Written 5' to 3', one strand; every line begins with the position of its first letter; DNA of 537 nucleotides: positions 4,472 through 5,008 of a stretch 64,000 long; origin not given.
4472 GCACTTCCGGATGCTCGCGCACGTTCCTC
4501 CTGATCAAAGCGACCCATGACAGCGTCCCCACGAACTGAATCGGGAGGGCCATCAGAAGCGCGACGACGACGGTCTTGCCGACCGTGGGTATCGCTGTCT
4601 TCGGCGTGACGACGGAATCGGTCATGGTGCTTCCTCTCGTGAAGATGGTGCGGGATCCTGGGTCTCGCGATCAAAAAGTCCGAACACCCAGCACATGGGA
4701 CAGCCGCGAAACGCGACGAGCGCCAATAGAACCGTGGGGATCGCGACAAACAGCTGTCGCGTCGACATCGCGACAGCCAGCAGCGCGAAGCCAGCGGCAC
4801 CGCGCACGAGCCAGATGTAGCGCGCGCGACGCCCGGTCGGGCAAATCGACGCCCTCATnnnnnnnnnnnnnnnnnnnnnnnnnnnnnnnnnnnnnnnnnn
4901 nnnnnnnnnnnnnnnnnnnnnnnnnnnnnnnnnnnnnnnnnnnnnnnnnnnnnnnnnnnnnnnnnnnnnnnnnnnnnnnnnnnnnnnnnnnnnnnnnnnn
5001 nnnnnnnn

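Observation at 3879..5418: An ECF sigma factor is translationally coupled to a DUF2892 mini-membrane protein and a CPBP intramembrane protease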

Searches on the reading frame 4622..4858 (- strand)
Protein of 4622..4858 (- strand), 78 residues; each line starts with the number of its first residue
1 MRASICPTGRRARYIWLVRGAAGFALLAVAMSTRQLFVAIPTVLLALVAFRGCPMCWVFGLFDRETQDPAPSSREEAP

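Call 4: search_protein_families(library=pfam, proteins=[window:4622-4858:-], max_evalue=0.1)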
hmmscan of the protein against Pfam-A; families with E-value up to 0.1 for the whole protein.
window:4622-4858:- (78 aa): 1 family
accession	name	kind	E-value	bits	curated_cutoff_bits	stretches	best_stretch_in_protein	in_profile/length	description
PF11127.14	YgaP-like_TM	-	0.0071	16.9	25.3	1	17-61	11-60/66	Inner membrane protein YgaP-like, transmembrane domain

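Call 5: search_protein_families(library=ncbifam, proteins=[window:4622-4858:-], max_evalue=0.1)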
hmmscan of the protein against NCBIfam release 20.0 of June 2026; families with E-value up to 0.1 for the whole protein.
window:4622-4858:- (78 aa): 0 families

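Call 7: find_homologous_proteins(query=window:4622-4858:-, max_evalue=0.01)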
Query window:4622-4858:- (78 aa): 54 proteins with E <= 0.01 among 63 candidates.
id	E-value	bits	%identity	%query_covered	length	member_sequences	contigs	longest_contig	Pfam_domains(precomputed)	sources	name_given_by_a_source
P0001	4.5e-45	168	100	100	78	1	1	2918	-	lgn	-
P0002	1.8e-27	113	67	100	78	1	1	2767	-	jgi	jgi:hypothetical protein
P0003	4.5e-27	111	68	97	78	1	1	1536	-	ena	-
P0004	1.9e-26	109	67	100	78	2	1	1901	-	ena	-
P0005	3.5e-26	108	68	100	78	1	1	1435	-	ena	-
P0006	1.1e-25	107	67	100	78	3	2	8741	-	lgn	-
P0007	3.2e-25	105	66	99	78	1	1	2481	-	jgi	jgi:hypothetical protein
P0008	5.8e-25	105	68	100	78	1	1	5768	-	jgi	jgi:hypothetical protein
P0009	8.5e-25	104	67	100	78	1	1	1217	-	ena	-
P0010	1.0e-24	104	71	92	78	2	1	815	-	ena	-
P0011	1.6e-24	103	66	99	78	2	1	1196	-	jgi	jgi:hypothetical protein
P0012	2.9e-24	102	64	99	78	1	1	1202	-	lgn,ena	-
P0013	4.1e-24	102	63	100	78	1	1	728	-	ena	-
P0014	7.4e-24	101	67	94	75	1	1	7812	-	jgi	jgi:hypothetical protein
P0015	8.5e-24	101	67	94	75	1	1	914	-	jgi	jgi:hypothetical protein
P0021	2.0e-23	100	61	99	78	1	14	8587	-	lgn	-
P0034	2.1e-21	93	58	100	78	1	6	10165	-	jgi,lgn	jgi:hypothetical protein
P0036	3.3e-21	93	59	100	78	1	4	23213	-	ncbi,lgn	-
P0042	1.4e-20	91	56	99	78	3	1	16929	-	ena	-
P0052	1.2e-17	81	54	100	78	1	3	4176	-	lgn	-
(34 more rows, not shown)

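Call 10: find_encoding_contigs(protein=P0036, flank=6000, max_places=3)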
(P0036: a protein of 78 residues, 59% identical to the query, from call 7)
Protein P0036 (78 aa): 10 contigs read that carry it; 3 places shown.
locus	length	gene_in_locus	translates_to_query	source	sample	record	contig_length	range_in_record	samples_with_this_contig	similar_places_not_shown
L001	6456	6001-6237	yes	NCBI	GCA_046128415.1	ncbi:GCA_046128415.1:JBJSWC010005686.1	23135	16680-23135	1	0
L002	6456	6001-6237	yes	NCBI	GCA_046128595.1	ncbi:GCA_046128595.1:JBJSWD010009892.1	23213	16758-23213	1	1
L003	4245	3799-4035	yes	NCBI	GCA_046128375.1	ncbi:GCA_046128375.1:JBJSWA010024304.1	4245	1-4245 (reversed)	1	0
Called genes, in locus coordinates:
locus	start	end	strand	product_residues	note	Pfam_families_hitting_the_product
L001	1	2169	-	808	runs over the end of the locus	PF12704:MacB_PCD, PF02687:FtsX, PF12704:MacB_PCD, PF02687:FtsX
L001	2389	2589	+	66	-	PF01192:RNA_pol_Rpb6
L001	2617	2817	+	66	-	-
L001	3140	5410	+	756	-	PF13620:CarboxypepD_reg, PF13715:CarbopepD_reg_2, PF17210:SdrD_B, PF22904:NOMO1-like_2nd (weak), PF25020:TTR_TEN1-4 (faint), PF07715:Plug, PF00593:TonB_dep_Rec_b-barrel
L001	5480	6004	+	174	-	PF04542:Sigma70_r2, PF08281:Sigma70_r4_2, PF04545:Sigma70_r4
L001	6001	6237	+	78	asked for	-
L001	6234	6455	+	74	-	?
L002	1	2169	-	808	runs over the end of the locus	PF12704:MacB_PCD, PF02687:FtsX, PF12704:MacB_PCD, PF02687:FtsX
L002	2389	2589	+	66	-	PF01192:RNA_pol_Rpb6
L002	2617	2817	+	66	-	-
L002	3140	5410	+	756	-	PF13620:CarboxypepD_reg, PF13715:CarbopepD_reg_2, PF17210:SdrD_B, PF22904:NOMO1-like_2nd (weak), PF25020:TTR_TEN1-4 (faint), PF07715:Plug, PF00593:TonB_dep_Rec_b-barrel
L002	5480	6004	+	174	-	PF04542:Sigma70_r2, PF08281:Sigma70_r4_2, PF04545:Sigma70_r4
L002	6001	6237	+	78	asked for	-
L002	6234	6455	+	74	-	?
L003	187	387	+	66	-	PF01192:RNA_pol_Rpb6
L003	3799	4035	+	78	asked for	-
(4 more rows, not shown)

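Call 11: find_encoding_contigs(protein=P0042, flank=6000, max_places=2)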
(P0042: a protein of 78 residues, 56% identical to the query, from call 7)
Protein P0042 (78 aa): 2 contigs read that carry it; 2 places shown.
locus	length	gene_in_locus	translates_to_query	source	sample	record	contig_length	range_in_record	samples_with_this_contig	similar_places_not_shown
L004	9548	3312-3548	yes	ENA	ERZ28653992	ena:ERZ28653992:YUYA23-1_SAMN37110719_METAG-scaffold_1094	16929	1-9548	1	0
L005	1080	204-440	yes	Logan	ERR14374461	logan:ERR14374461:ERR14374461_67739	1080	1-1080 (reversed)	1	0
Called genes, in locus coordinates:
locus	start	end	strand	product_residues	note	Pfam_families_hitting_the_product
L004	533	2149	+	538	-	-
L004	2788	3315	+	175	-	PF04542:Sigma70_r2, PF08281:Sigma70_r4_2, PF04545:Sigma70_r4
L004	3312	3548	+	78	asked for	-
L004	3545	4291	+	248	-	PF02517:Rce1-like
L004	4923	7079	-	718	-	PF19313:DUF5916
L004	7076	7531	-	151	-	PF01451:LMWPc (weak)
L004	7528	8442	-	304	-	PF07485:DUF1529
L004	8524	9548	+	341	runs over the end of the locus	PF20229:ChrB_N, PF09828:ChrB_C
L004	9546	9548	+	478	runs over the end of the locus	PF02321:OEP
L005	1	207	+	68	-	?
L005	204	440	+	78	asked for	-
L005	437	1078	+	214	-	?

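Call 12: find_related_loci(query=A1, collection=genome_contigs, flank=5000)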
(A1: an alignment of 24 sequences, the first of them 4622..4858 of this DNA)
Query A1 (78 aa) in genome_contigs; peptide patterns used: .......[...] (x = any residue, [..] = any of these).
150 stretches matched a pattern; 112 encode a relative of the query (tblastn E <= 1e-3); the best 80 are kept; 80 distinct loci.
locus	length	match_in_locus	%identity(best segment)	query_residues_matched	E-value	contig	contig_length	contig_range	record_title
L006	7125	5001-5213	61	3-73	1e-24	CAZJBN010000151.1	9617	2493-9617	MAG TPA_asm: uncultured Bifidobacteriaceae bacterium isolate SRP344714_co2_101 genome assembly, contig: NODE_18790_lengt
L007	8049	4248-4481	63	1-78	2e-23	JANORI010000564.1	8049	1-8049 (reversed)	MAG: Acidobacteriota bacterium isolate VAR_4_metabat_203_sub VAR_4_k141_378607, whole genome shotgun sequence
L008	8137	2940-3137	65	1-66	1e-16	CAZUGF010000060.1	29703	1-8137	MAG TPA_asm: uncultured Bifidobacteriaceae bacterium isolate SRP344714_co1_258 genome assembly, contig: NODE_3073_length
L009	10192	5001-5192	42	7-68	2e-11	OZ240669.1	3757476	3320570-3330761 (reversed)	MAG: Granulicella sp. isolate a104067e-04e4-4fe4-8f74-60f4fd7a8bd3 genome assembly, chromosome: 1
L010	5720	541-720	43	11-68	1e-10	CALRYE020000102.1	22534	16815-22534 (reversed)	MAG: Janthinobacterium lividum isolate JJ-M6D1-105-6-mx-bin648 genome assembly, contig: JJ-M6D1-105-C392, whole genome s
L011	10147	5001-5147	53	17-63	1e-9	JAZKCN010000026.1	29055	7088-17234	MAG: Pseudomonadota bacterium isolate ADI_H3L2_122-bin044 ADIH3L2_B044_0_000000000026, whole genome shotgun sequence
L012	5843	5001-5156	46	18-67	1e-9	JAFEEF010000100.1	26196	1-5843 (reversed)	MAG: Proteobacteria bacterium isolate SZAS AMP-55 PROT-AMP-11__100__length-26196, whole genome shotgun sequence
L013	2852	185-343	47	17-67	1e-9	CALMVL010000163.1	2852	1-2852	MAG TPA_asm: uncultured Granulicella sp. isolate SRR13685148_bin.7_CONCOCT_v1.1_MAG genome assembly, contig: NODE_15449_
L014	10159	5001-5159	43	17-67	2e-9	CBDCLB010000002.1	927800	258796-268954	MAG: Acidobacteriaceae bacterium isolate d77c4520-b068-4c17-b54c-35630d20c940 genome assembly, contig: contig_2, whole g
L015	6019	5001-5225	37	1-76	3e-9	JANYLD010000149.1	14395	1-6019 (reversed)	MAG: Armatimonadetes bacterium isolate GL140_5_metabinner_89_sub GL140_5_k141_1862427, whole genome shotgun sequence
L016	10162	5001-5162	46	17-68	3e-9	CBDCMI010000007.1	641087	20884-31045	MAG: Acidobacteriaceae bacterium isolate 6055a41d-26f9-43fe-b968-0c9c48f1d65a genome assembly, contig: contig_7, whole g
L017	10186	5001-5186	38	17-77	3e-9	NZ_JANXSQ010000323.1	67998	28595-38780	MAG: Janthinobacterium sp. isolate 337R_metabat_33_sub 337R_k141_1199336, whole genome shotgun sequence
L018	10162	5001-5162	46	17-68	3e-9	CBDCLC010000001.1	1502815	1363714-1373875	MAG: Acidobacteriaceae bacterium isolate 9066ce07-3e03-4796-b30b-7d2e29da3490 genome assembly, contig: contig_1, whole g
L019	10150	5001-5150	46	17-64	6e-9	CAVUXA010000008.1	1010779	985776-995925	MAG: uncultured Solirubrobacteraceae bacterium isolate MFD08203.bin.1.4 genome assembly, contig: contig_3055, whole geno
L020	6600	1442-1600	47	17-67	7e-9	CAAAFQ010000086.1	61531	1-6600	Frankia symbiont of Coriaria arborea isolate Cppng1_Ca_nod genome assembly, contig: scaffold00031, whole genome shotgun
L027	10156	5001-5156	45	17-66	8e-8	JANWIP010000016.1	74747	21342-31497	MAG: Solirubrobacteraceae bacterium isolate CRAIB_MAG44 c_000000062562, whole genome shotgun sequence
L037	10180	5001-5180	41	9-66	3e-7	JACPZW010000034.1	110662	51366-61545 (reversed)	MAG: Acidobacteria bacterium isolate NC_groundwater_900_Pr1_S-0.2um_67_29 Montesol18-Sp2_coassembly_scaffold_602975, who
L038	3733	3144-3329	39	15-76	3e-7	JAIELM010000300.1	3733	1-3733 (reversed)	MAG: Undibacterium sp. isolate co.spades.CONCOCT.1kb_053 c_000000000397, whole genome shotgun sequence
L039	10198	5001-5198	38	15-73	3e-7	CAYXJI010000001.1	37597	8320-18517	MAG TPA_asm: uncultured Burkholderiaceae bacterium isolate SRP286056_co3_128 genome assembly, contig: NODE_751_length_37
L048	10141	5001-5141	51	19-63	4e-7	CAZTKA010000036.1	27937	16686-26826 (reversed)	MAG TPA_asm: uncultured Bordetella sp. isolate binchicken_co107_121 genome assembly, contig: NODE_4242_length_27937_cov_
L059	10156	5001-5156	40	19-68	1e-6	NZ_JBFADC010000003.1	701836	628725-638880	Glycomyces sp. NPDC021274 NPDC021274_189_F10.ctg-0003, whole genome shotgun sequence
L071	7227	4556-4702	35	30-78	3e-6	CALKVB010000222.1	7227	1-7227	MAG TPA_asm: uncultured Oxalobacteraceae bacterium isolate SRR6231193_bin.3_CONCOCT_v1.1_MAG genome assembly, contig: ER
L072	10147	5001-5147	43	17-63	3e-6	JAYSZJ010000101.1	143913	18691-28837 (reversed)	MAG: Rhodoferax sp. isolate GFS_13579 GFS_13579_100, whole genome shotgun sequence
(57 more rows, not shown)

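Call 13: search_protein_families(library=pfam, alignment_id=A1, max_evalue=1)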
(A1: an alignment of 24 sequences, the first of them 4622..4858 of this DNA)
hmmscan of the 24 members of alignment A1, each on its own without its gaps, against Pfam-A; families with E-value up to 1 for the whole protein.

A. member 1, window:4622-4858:- (78 aa): 1 family
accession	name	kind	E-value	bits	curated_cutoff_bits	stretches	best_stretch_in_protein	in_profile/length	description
PF11127.14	YgaP-like_TM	-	0.0071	16.9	25.3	1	17-61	11-60/66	Inner membrane protein YgaP-like, transmembrane domain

B. families by the number of members that match (of 24 scanned): 8 families
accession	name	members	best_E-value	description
PF20963.2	Acanthaporin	10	0.0046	Acanthaporin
PF24838.2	8xMP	7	0.0016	Octameric membrane protein family (8xMP)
PF11127.14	YgaP-like_TM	6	0.0071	Inner membrane protein YgaP-like, transmembrane domain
PF23539.1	DUF7134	1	0.014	Domain of unknown function (DUF7134)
PF15161.11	Neuropep_like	1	0.023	Neuropeptide-like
PF10808.13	DUF2542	1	0.071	Protein of unknown function (DUF2542)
PF04932.20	Wzy_C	1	0.091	O-Antigen ligase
PF04066.18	MrpF_PhaF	1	0.1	Multiple resistance and pH regulation protein F (MrpF / PhaF)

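Call 27: search_protein_families(library=pfam, proteins=[L037:4171-4995:+, L072:4157-4885:+, L059:4191-4850:+, L048:2278-4905:+], max_evalue=0.01)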
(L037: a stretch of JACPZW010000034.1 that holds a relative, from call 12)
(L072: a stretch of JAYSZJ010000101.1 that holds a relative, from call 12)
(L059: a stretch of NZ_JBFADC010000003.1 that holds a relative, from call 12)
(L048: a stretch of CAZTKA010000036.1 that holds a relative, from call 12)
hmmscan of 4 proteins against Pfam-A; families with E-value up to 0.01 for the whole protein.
L037:4171-4995:+ (274 aa): 0 families

L072:4157-4885:+ (242 aa): 0 families

L059:4191-4850:+ (219 aa): 0 families

L048:2278-4905:+ (875 aa): 2 families
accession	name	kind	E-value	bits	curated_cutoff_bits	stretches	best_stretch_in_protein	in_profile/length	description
PF00456.26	Transketolase_N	-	9e-12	45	22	1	209-366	96-250/334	Transketolase, thiamine diphosphate binding domain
PF22613.1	Transketolase_C_1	-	5e-07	30.4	27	1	723-806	1-81/113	Transketolase-like TK C-terminal domain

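Call 29: find_homologous_proteins(query=A2, max_evalue=0.001)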
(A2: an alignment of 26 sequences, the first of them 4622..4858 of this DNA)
Query A2 (26 sequences) (78 aa, profile of the alignment): 3144 proteins with E <= 0.001 among 8000 candidates; the best 120 are listed.
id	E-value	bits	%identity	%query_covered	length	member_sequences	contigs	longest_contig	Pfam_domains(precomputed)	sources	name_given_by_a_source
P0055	1.3e-25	107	47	65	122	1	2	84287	-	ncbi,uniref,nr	ncbi:hypothetical protein [Frankia sp. Cppng1_Ct_nod]|uniref:hypothetical protein n=1 Tax=Frankia sp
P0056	3.4e-24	102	42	71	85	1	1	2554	-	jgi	jgi:hypothetical protein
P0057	3.6e-24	102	53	60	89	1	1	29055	-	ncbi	ncbi:MAG: hypothetical protein V4614_19000 [Pseudomonadota bacterium]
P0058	4.3e-24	102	36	86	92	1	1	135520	-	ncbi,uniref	ncbi:hypothetical protein [Nocardia sp. NPDC058705]|uniref:hypothetical protein n=1 Tax=Nocardia sp.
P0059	5.5e-24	101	51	60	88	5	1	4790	-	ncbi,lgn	-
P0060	6.7e-24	101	45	58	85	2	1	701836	-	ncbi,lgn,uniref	ncbi:hypothetical protein [Glycomyces sp. NPDC021274]|uniref:hypothetical protein n=1 Tax=Glycomyces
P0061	1.4e-23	100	53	60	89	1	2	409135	-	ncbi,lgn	ncbi:MAG: hypothetical protein V4625_03355 [Pseudomonadota bacterium]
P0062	1.6e-23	100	43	60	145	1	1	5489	-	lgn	-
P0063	1.7e-23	100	53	60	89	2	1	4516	-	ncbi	-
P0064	2.2e-23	100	51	60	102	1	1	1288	-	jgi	jgi:hypothetical protein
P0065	2.5e-23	99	42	60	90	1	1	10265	-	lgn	-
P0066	3.0e-23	99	37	60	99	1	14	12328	-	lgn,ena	-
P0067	3.1e-23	99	47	60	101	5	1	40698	-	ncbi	-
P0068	3.1e-23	99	37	60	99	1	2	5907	-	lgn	-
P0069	5.9e-23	98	51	60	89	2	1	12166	-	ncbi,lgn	-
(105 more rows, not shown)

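Call 35: find_encoding_contigs(protein=P0052, flank=5000, max_places=2)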
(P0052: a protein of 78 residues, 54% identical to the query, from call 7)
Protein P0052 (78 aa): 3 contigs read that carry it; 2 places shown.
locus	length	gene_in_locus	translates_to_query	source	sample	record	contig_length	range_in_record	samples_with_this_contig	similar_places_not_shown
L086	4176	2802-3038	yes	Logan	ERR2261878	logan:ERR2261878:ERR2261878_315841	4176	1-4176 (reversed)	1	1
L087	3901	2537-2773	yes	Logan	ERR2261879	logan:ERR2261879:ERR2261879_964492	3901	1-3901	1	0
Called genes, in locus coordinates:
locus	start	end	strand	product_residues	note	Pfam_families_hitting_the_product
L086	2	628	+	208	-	?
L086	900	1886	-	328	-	-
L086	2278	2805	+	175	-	PF04542:Sigma70_r2, PF08281:Sigma70_r4_2, PF04545:Sigma70_r4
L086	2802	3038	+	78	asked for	-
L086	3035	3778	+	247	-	PF02517:Rce1-like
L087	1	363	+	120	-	?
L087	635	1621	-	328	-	-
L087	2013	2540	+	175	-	PF04542:Sigma70_r2, PF08281:Sigma70_r4_2, PF04545:Sigma70_r4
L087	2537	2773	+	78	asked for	-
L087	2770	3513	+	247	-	PF02517:Rce1-like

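Call 36: find_encoding_contigs(protein=P0021, flank=5000, max_places=2)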
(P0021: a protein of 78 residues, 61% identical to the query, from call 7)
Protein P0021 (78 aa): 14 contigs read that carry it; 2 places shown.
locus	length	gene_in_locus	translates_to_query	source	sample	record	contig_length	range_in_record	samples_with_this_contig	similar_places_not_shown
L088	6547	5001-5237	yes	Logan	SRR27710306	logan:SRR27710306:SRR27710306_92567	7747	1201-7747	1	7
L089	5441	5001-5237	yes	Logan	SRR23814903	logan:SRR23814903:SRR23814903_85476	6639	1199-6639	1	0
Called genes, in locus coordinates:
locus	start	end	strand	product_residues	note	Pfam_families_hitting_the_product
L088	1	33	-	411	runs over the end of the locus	?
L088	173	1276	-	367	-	PF02746:MR_MLE_N, PF13378:MR_MLE_C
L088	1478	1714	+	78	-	-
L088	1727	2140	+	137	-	PF13470:PIN_3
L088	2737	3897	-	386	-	PF00930:DPPIV_N (faint), PF26550:Tricorn_2nd, PF26549:Tricorn_N, PF07676:PD40, PF26549:Tricorn_N, PF07676:PD40, PF26549:Tricorn_N, PF02897:Peptidase_S9_N (weak)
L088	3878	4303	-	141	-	-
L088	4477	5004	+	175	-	PF07638:Sigma70_ECF (faint), PF04542:Sigma70_r2, PF08281:Sigma70_r4_2, PF04545:Sigma70_r4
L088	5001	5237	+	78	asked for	-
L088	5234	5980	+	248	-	PF02517:Rce1-like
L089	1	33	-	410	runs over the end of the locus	?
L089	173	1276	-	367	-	PF02746:MR_MLE_N, PF13378:MR_MLE_C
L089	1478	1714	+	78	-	-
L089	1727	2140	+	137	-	PF13470:PIN_3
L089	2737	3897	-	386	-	PF00930:DPPIV_N (faint), PF26550:Tricorn_2nd, PF26549:Tricorn_N, PF07676:PD40, PF26549:Tricorn_N, PF07676:PD40, PF26549:Tricorn_N, PF02897:Peptidase_S9_N (weak)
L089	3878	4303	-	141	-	-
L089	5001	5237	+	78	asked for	-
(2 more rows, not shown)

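Call 37: find_encoding_contigs(protein=P0034, flank=5000, max_places=2)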
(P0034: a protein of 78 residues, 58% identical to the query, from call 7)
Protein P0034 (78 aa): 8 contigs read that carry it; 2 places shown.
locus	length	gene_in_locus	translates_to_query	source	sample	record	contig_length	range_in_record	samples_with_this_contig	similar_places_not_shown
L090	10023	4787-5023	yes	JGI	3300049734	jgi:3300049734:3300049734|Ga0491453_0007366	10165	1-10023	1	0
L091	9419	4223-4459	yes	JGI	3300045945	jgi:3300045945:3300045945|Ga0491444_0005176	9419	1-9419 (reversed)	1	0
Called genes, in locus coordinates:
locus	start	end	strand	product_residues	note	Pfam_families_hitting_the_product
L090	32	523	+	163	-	-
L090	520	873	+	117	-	PF03551:PadR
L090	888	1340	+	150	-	-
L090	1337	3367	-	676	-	PF00486:Trans_reg_C, PF13191:AAA_16 (weak)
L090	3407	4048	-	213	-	PF10067:DUF2306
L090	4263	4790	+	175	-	PF04542:Sigma70_r2, PF08281:Sigma70_r4_2, PF04545:Sigma70_r4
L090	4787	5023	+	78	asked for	-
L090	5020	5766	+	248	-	PF02517:Rce1-like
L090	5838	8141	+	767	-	PF01734:Patatin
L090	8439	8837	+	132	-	PF04542:Sigma70_r2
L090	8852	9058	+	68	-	-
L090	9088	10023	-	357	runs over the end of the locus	PF02129:Peptidase_S15 (weak), PF00561:Abhydrolase_1 (faint), PF12697:Abhydrolase_6, PF00326:Peptidase_S9, PF12146:Hydrolase_4, PF01738:DLH (faint), PF08840:BAAT_C (weak)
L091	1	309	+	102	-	?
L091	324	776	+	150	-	-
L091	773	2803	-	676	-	PF00486:Trans_reg_C, PF13191:AAA_16 (weak)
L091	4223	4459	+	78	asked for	-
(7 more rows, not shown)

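Call 39: search_solved_structures(query=A2, max_evalue=10, show_alignments=2)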
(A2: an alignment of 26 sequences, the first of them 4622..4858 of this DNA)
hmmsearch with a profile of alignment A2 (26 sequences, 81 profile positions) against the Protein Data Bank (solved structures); distinct sequences matched with E-value up to 10: 1.
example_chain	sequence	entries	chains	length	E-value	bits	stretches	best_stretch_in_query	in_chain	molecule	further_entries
3wwq_C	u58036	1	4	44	2.3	11.3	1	47-57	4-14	Fanconi anemia-associated protein of 20 kDa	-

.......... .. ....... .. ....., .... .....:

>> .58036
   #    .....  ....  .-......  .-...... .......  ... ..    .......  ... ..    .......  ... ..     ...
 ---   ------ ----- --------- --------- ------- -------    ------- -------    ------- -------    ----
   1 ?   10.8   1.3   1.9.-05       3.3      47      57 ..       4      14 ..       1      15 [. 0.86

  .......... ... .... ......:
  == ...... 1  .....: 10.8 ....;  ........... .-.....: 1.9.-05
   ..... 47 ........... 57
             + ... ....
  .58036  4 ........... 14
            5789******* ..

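Call 40: predict_structure(alignment_id=A1)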
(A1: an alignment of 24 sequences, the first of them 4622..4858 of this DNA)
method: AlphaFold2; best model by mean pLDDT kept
length: 78 residues; sequences in the alignment: 24
mean_pLDDT: 56.9   pTM: 0.30
mean pLDDT of the five models: 56.9, 55.8, 55.2, 54.0, 52.3
residues with pLDDT >= 90: 0; 70-90: 8; 50-70: 52; < 50: 18
segments of 3 or more residues with pLDDT < 50: 1-5, 68-78
pLDDT, mean of each block of 10 residues (from residue 1): 49 65 70 62 59 54 50 44
secondary structure, 60 per line:
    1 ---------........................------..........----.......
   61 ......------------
elements in order: H10-33 H40-49 H54-66
